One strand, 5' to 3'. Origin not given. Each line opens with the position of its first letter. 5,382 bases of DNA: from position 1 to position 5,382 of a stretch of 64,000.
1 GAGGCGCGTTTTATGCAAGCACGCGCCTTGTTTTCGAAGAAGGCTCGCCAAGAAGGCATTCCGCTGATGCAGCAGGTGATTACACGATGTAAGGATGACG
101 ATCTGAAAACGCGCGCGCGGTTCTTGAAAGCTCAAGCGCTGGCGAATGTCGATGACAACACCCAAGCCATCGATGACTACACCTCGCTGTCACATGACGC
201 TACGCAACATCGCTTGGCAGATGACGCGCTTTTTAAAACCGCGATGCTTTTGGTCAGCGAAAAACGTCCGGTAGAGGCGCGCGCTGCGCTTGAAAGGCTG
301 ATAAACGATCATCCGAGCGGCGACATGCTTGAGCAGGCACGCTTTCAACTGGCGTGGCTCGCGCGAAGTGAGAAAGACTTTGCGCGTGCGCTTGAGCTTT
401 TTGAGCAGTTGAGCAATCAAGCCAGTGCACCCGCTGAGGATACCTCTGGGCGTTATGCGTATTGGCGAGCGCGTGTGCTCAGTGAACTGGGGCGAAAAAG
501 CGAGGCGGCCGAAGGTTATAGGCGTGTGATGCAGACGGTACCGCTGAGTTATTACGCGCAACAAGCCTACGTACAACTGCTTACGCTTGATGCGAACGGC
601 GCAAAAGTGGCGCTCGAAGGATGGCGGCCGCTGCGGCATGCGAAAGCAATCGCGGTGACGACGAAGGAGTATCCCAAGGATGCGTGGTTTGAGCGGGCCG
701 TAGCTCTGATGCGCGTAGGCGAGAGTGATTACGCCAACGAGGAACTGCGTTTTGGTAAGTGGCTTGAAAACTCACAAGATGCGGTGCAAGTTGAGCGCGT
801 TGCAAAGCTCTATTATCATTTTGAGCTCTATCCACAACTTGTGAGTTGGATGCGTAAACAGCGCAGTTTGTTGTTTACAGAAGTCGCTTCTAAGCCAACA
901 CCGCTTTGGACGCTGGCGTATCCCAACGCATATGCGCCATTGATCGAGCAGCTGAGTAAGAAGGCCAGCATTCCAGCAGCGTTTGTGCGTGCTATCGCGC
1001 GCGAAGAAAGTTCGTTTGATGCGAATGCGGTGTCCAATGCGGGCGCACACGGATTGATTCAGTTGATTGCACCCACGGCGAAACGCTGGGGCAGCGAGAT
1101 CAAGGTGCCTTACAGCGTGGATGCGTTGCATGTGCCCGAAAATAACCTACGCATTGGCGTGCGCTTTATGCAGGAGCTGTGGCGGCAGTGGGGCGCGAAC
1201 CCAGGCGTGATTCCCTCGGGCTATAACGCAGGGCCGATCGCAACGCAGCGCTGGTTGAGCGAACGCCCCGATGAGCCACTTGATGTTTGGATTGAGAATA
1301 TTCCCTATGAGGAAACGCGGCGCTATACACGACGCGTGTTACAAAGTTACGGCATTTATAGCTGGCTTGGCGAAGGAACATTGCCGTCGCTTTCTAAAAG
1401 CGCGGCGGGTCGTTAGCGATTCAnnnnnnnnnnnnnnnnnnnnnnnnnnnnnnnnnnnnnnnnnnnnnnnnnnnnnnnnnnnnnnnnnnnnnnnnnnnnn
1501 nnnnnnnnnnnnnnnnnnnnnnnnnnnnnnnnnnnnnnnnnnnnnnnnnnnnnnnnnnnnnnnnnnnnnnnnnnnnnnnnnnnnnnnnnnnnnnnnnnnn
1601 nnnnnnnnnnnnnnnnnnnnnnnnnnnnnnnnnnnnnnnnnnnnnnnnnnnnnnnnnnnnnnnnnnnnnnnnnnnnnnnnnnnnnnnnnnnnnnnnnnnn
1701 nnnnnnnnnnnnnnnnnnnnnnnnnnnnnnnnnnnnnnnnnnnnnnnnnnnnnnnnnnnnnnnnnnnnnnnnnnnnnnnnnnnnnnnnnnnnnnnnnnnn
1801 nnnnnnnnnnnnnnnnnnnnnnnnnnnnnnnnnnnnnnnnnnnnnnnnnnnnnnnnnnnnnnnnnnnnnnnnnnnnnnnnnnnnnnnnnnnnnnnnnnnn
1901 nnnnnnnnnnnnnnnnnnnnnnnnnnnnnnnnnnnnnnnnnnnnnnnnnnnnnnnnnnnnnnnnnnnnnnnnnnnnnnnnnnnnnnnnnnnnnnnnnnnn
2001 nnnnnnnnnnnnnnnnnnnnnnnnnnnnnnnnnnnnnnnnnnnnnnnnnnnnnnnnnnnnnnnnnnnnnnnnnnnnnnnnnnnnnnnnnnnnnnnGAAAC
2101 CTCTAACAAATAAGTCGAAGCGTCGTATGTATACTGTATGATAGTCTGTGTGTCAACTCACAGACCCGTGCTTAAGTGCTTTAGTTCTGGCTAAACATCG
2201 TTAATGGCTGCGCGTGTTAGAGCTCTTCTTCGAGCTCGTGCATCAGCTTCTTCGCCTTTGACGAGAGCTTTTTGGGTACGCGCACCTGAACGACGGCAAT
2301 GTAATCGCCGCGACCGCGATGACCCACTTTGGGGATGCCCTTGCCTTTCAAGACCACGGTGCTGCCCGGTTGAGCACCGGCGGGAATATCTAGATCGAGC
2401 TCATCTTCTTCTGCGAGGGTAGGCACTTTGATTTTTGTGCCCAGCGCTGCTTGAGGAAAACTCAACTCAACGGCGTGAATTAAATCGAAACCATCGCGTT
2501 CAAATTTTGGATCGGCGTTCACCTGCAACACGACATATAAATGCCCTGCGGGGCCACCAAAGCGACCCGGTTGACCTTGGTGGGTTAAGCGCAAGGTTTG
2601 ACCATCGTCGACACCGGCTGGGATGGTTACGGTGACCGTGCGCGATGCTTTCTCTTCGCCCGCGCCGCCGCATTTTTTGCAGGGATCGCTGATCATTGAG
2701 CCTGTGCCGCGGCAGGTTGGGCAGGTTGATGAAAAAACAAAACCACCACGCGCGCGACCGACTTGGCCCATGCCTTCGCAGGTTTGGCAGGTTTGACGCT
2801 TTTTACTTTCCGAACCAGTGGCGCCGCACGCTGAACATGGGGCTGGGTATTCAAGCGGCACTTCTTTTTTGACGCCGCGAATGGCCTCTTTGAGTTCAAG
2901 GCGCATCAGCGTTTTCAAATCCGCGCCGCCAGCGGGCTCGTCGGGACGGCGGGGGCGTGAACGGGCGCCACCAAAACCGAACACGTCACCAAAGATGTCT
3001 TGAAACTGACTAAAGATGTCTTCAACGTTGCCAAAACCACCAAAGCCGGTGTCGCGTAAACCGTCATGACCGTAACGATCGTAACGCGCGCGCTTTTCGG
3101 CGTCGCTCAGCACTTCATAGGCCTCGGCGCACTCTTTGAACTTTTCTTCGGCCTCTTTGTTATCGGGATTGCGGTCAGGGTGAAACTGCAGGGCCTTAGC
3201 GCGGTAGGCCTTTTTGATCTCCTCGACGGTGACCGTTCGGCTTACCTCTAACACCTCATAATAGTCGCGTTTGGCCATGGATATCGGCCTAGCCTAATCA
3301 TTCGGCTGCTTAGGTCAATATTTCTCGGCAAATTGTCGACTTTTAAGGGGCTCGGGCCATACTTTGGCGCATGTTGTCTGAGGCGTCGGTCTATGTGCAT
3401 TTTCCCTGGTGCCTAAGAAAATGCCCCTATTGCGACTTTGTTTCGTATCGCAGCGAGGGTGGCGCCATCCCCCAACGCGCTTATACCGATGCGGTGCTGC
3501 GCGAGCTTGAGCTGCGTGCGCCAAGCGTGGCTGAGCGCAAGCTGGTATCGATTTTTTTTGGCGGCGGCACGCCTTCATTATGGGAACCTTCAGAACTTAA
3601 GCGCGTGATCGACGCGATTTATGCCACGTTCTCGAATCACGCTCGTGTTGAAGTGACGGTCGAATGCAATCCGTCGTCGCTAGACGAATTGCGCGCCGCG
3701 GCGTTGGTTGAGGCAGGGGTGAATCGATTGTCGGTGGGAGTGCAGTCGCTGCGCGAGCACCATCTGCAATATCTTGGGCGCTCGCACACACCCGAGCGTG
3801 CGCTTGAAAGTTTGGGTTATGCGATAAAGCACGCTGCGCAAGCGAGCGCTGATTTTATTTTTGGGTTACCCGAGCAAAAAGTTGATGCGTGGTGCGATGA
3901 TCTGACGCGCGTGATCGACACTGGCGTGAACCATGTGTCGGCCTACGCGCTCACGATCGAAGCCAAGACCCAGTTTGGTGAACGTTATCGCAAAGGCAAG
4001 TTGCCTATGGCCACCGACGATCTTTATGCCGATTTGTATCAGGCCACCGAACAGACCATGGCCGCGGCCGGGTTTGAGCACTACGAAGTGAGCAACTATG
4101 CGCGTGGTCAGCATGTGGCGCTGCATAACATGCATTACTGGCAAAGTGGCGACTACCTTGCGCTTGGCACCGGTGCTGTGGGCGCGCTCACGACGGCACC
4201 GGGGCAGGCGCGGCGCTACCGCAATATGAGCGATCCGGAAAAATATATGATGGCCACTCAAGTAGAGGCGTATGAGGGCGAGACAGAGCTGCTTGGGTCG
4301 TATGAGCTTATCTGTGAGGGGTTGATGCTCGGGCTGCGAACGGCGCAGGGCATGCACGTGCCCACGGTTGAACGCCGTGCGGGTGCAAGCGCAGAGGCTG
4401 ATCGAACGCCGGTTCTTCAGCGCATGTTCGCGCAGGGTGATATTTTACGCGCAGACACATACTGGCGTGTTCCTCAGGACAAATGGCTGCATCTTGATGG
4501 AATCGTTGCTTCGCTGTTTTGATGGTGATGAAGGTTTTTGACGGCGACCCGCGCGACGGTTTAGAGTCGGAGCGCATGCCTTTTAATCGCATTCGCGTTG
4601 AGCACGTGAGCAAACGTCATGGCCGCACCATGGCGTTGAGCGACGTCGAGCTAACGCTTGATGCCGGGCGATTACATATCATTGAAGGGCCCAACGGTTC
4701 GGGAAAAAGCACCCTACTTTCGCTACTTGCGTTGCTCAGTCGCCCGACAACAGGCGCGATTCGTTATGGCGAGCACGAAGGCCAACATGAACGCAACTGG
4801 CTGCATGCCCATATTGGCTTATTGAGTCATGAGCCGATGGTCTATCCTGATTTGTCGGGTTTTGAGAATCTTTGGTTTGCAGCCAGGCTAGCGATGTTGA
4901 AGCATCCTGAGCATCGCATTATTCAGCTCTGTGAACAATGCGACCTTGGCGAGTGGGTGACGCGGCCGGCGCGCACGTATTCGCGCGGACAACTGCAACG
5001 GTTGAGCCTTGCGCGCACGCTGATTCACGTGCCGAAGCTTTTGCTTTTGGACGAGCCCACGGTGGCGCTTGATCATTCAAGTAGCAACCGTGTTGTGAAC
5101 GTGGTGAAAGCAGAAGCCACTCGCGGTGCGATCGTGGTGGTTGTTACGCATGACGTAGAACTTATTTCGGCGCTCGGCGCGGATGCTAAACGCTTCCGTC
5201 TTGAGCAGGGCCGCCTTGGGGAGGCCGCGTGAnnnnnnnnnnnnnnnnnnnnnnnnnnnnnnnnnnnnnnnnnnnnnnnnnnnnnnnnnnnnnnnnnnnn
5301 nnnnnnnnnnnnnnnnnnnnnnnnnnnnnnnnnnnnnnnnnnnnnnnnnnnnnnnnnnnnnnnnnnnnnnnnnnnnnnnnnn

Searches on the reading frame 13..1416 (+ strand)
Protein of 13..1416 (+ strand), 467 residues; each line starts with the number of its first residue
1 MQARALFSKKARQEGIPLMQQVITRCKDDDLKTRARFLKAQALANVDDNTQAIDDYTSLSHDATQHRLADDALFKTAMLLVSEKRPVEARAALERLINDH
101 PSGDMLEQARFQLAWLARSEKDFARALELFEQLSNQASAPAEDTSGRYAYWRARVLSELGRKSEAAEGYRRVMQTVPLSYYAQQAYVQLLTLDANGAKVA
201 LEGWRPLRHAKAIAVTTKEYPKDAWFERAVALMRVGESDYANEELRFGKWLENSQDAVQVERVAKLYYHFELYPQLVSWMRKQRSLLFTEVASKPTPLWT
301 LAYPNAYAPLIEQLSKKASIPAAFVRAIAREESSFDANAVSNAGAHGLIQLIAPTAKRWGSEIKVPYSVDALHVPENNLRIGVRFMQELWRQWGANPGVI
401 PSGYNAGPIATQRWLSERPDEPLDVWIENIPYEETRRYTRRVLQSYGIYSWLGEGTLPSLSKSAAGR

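Call 80: search_protein_families(library=pfam, proteins=[window:13-1416:+])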
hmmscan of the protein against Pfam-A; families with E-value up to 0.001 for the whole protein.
window:13-1416:+ (467 aa): 9 families
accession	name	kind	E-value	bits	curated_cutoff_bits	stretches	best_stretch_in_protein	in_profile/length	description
PF01464.25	SLT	-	1.6e-22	79.7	21.3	1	310-421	2-111/117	Transglycosylase SLT domain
PF13174.12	TPR_6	-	1.7e-11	44.4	26.3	1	71-102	1-32/33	Tetratricopeptide repeat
PF07719.23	TPR_2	-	3.7e-08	33.3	27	0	109-133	3-27/34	Tetratricopeptide repeat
PF13428.12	TPR_14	-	9.9e-06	26.2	23.5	0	150-189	5-44/44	Tetratricopeptide repeat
PF09976.15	TPR_21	-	0.00028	21.1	25.5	1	43-177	49-177/193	Tetratricopeptide repeat-like domain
PF13181.12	TPR_8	-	0.00031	21.1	25.7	0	108-132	2-26/34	Tetratricopeptide repeat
PF00515.34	TPR_1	-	0.00033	20.8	27.8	0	109-132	3-26/34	Tetratricopeptide repeat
PF14559.12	TPR_19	-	0.00036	21.2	25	0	118-181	2-61/68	Tetratricopeptide repeat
PF13525.12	YfiO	-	0.00096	19.4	25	0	71-137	6-72/203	Outer membrane lipoprotein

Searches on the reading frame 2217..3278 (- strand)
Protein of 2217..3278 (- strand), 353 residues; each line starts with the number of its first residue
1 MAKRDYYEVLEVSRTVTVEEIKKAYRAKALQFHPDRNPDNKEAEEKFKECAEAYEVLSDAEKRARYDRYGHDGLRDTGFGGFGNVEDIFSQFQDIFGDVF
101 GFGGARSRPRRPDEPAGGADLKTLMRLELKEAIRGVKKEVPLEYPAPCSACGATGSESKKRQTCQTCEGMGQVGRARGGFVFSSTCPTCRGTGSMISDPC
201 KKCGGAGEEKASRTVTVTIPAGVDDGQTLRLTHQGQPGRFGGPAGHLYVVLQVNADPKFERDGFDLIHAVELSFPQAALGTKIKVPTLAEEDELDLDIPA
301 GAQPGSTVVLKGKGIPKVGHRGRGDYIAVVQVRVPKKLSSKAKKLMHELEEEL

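Call 28: search_protein_families(library=pfam, proteins=[window:2217-3278:-])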
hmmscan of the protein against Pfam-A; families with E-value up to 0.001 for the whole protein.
window:2217-3278:- (353 aa): 3 families
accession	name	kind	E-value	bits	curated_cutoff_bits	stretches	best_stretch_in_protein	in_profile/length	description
PF01556.23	DnaJ_C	-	7.3e-42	143.4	26.6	1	124-335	4-152/152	DnaJ C terminal domain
PF00226.36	DnaJ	-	3.3e-27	94.8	27.8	1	5-67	1-63/63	DnaJ domain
PF00684.25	DnaJ_CXXCXGXG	-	1.9e-11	44.4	32.7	1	148-207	1-65/65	DnaJ central domain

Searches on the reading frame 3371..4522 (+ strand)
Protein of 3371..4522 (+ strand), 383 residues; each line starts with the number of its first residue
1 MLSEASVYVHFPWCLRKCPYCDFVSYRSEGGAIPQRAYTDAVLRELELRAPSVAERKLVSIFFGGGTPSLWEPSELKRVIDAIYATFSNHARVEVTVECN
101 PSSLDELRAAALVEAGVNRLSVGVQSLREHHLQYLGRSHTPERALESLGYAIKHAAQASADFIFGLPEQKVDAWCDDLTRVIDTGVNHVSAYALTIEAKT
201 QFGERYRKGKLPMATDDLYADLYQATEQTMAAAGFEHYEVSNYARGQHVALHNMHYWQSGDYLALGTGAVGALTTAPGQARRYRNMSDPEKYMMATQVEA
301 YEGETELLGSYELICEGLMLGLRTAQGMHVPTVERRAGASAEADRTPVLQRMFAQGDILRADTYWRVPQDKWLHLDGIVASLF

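Call 28: search_protein_families(library=pfam, proteins=[window:3371-4522:+])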
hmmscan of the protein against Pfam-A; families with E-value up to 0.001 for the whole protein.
window:3371-4522:+ (383 aa): 2 families
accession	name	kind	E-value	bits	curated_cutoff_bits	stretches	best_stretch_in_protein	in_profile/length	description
PF04055.27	Radical_SAM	-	9.7e-24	84.8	29.5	1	8-173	1-158/166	Radical SAM superfamily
PF06969.22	HemN_C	-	0.00071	20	24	0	316-369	9-62/67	HemN C-terminal domain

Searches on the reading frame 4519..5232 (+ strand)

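Call 28: search_protein_families(library=pfam, proteins=[window:4519-5232:+])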
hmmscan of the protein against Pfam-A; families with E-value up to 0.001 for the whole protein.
window:4519-5232:+ (237 aa): 5 families
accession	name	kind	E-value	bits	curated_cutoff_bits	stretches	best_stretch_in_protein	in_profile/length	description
PF00005.33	ABC_tran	-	1.1e-28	100.9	25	1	40-181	1-136/137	ABC transporter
PF13304.12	AAA_21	-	5.7e-14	53.3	27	2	149-217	233-304/304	AAA domain, putative AbiEii toxin, Type IV TA system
PF02463.25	SMC_N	-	3.7e-06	27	40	0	51-68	25-42/220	RecF/RecN/SMC N terminal domain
PF13555.12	AAA_29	-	0.00017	21.7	27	1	45-74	17-47/61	P-loop containing region of AAA domain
PF13476.12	AAA_23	-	0.00086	20.4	27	0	41-71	11-40/201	AAA domain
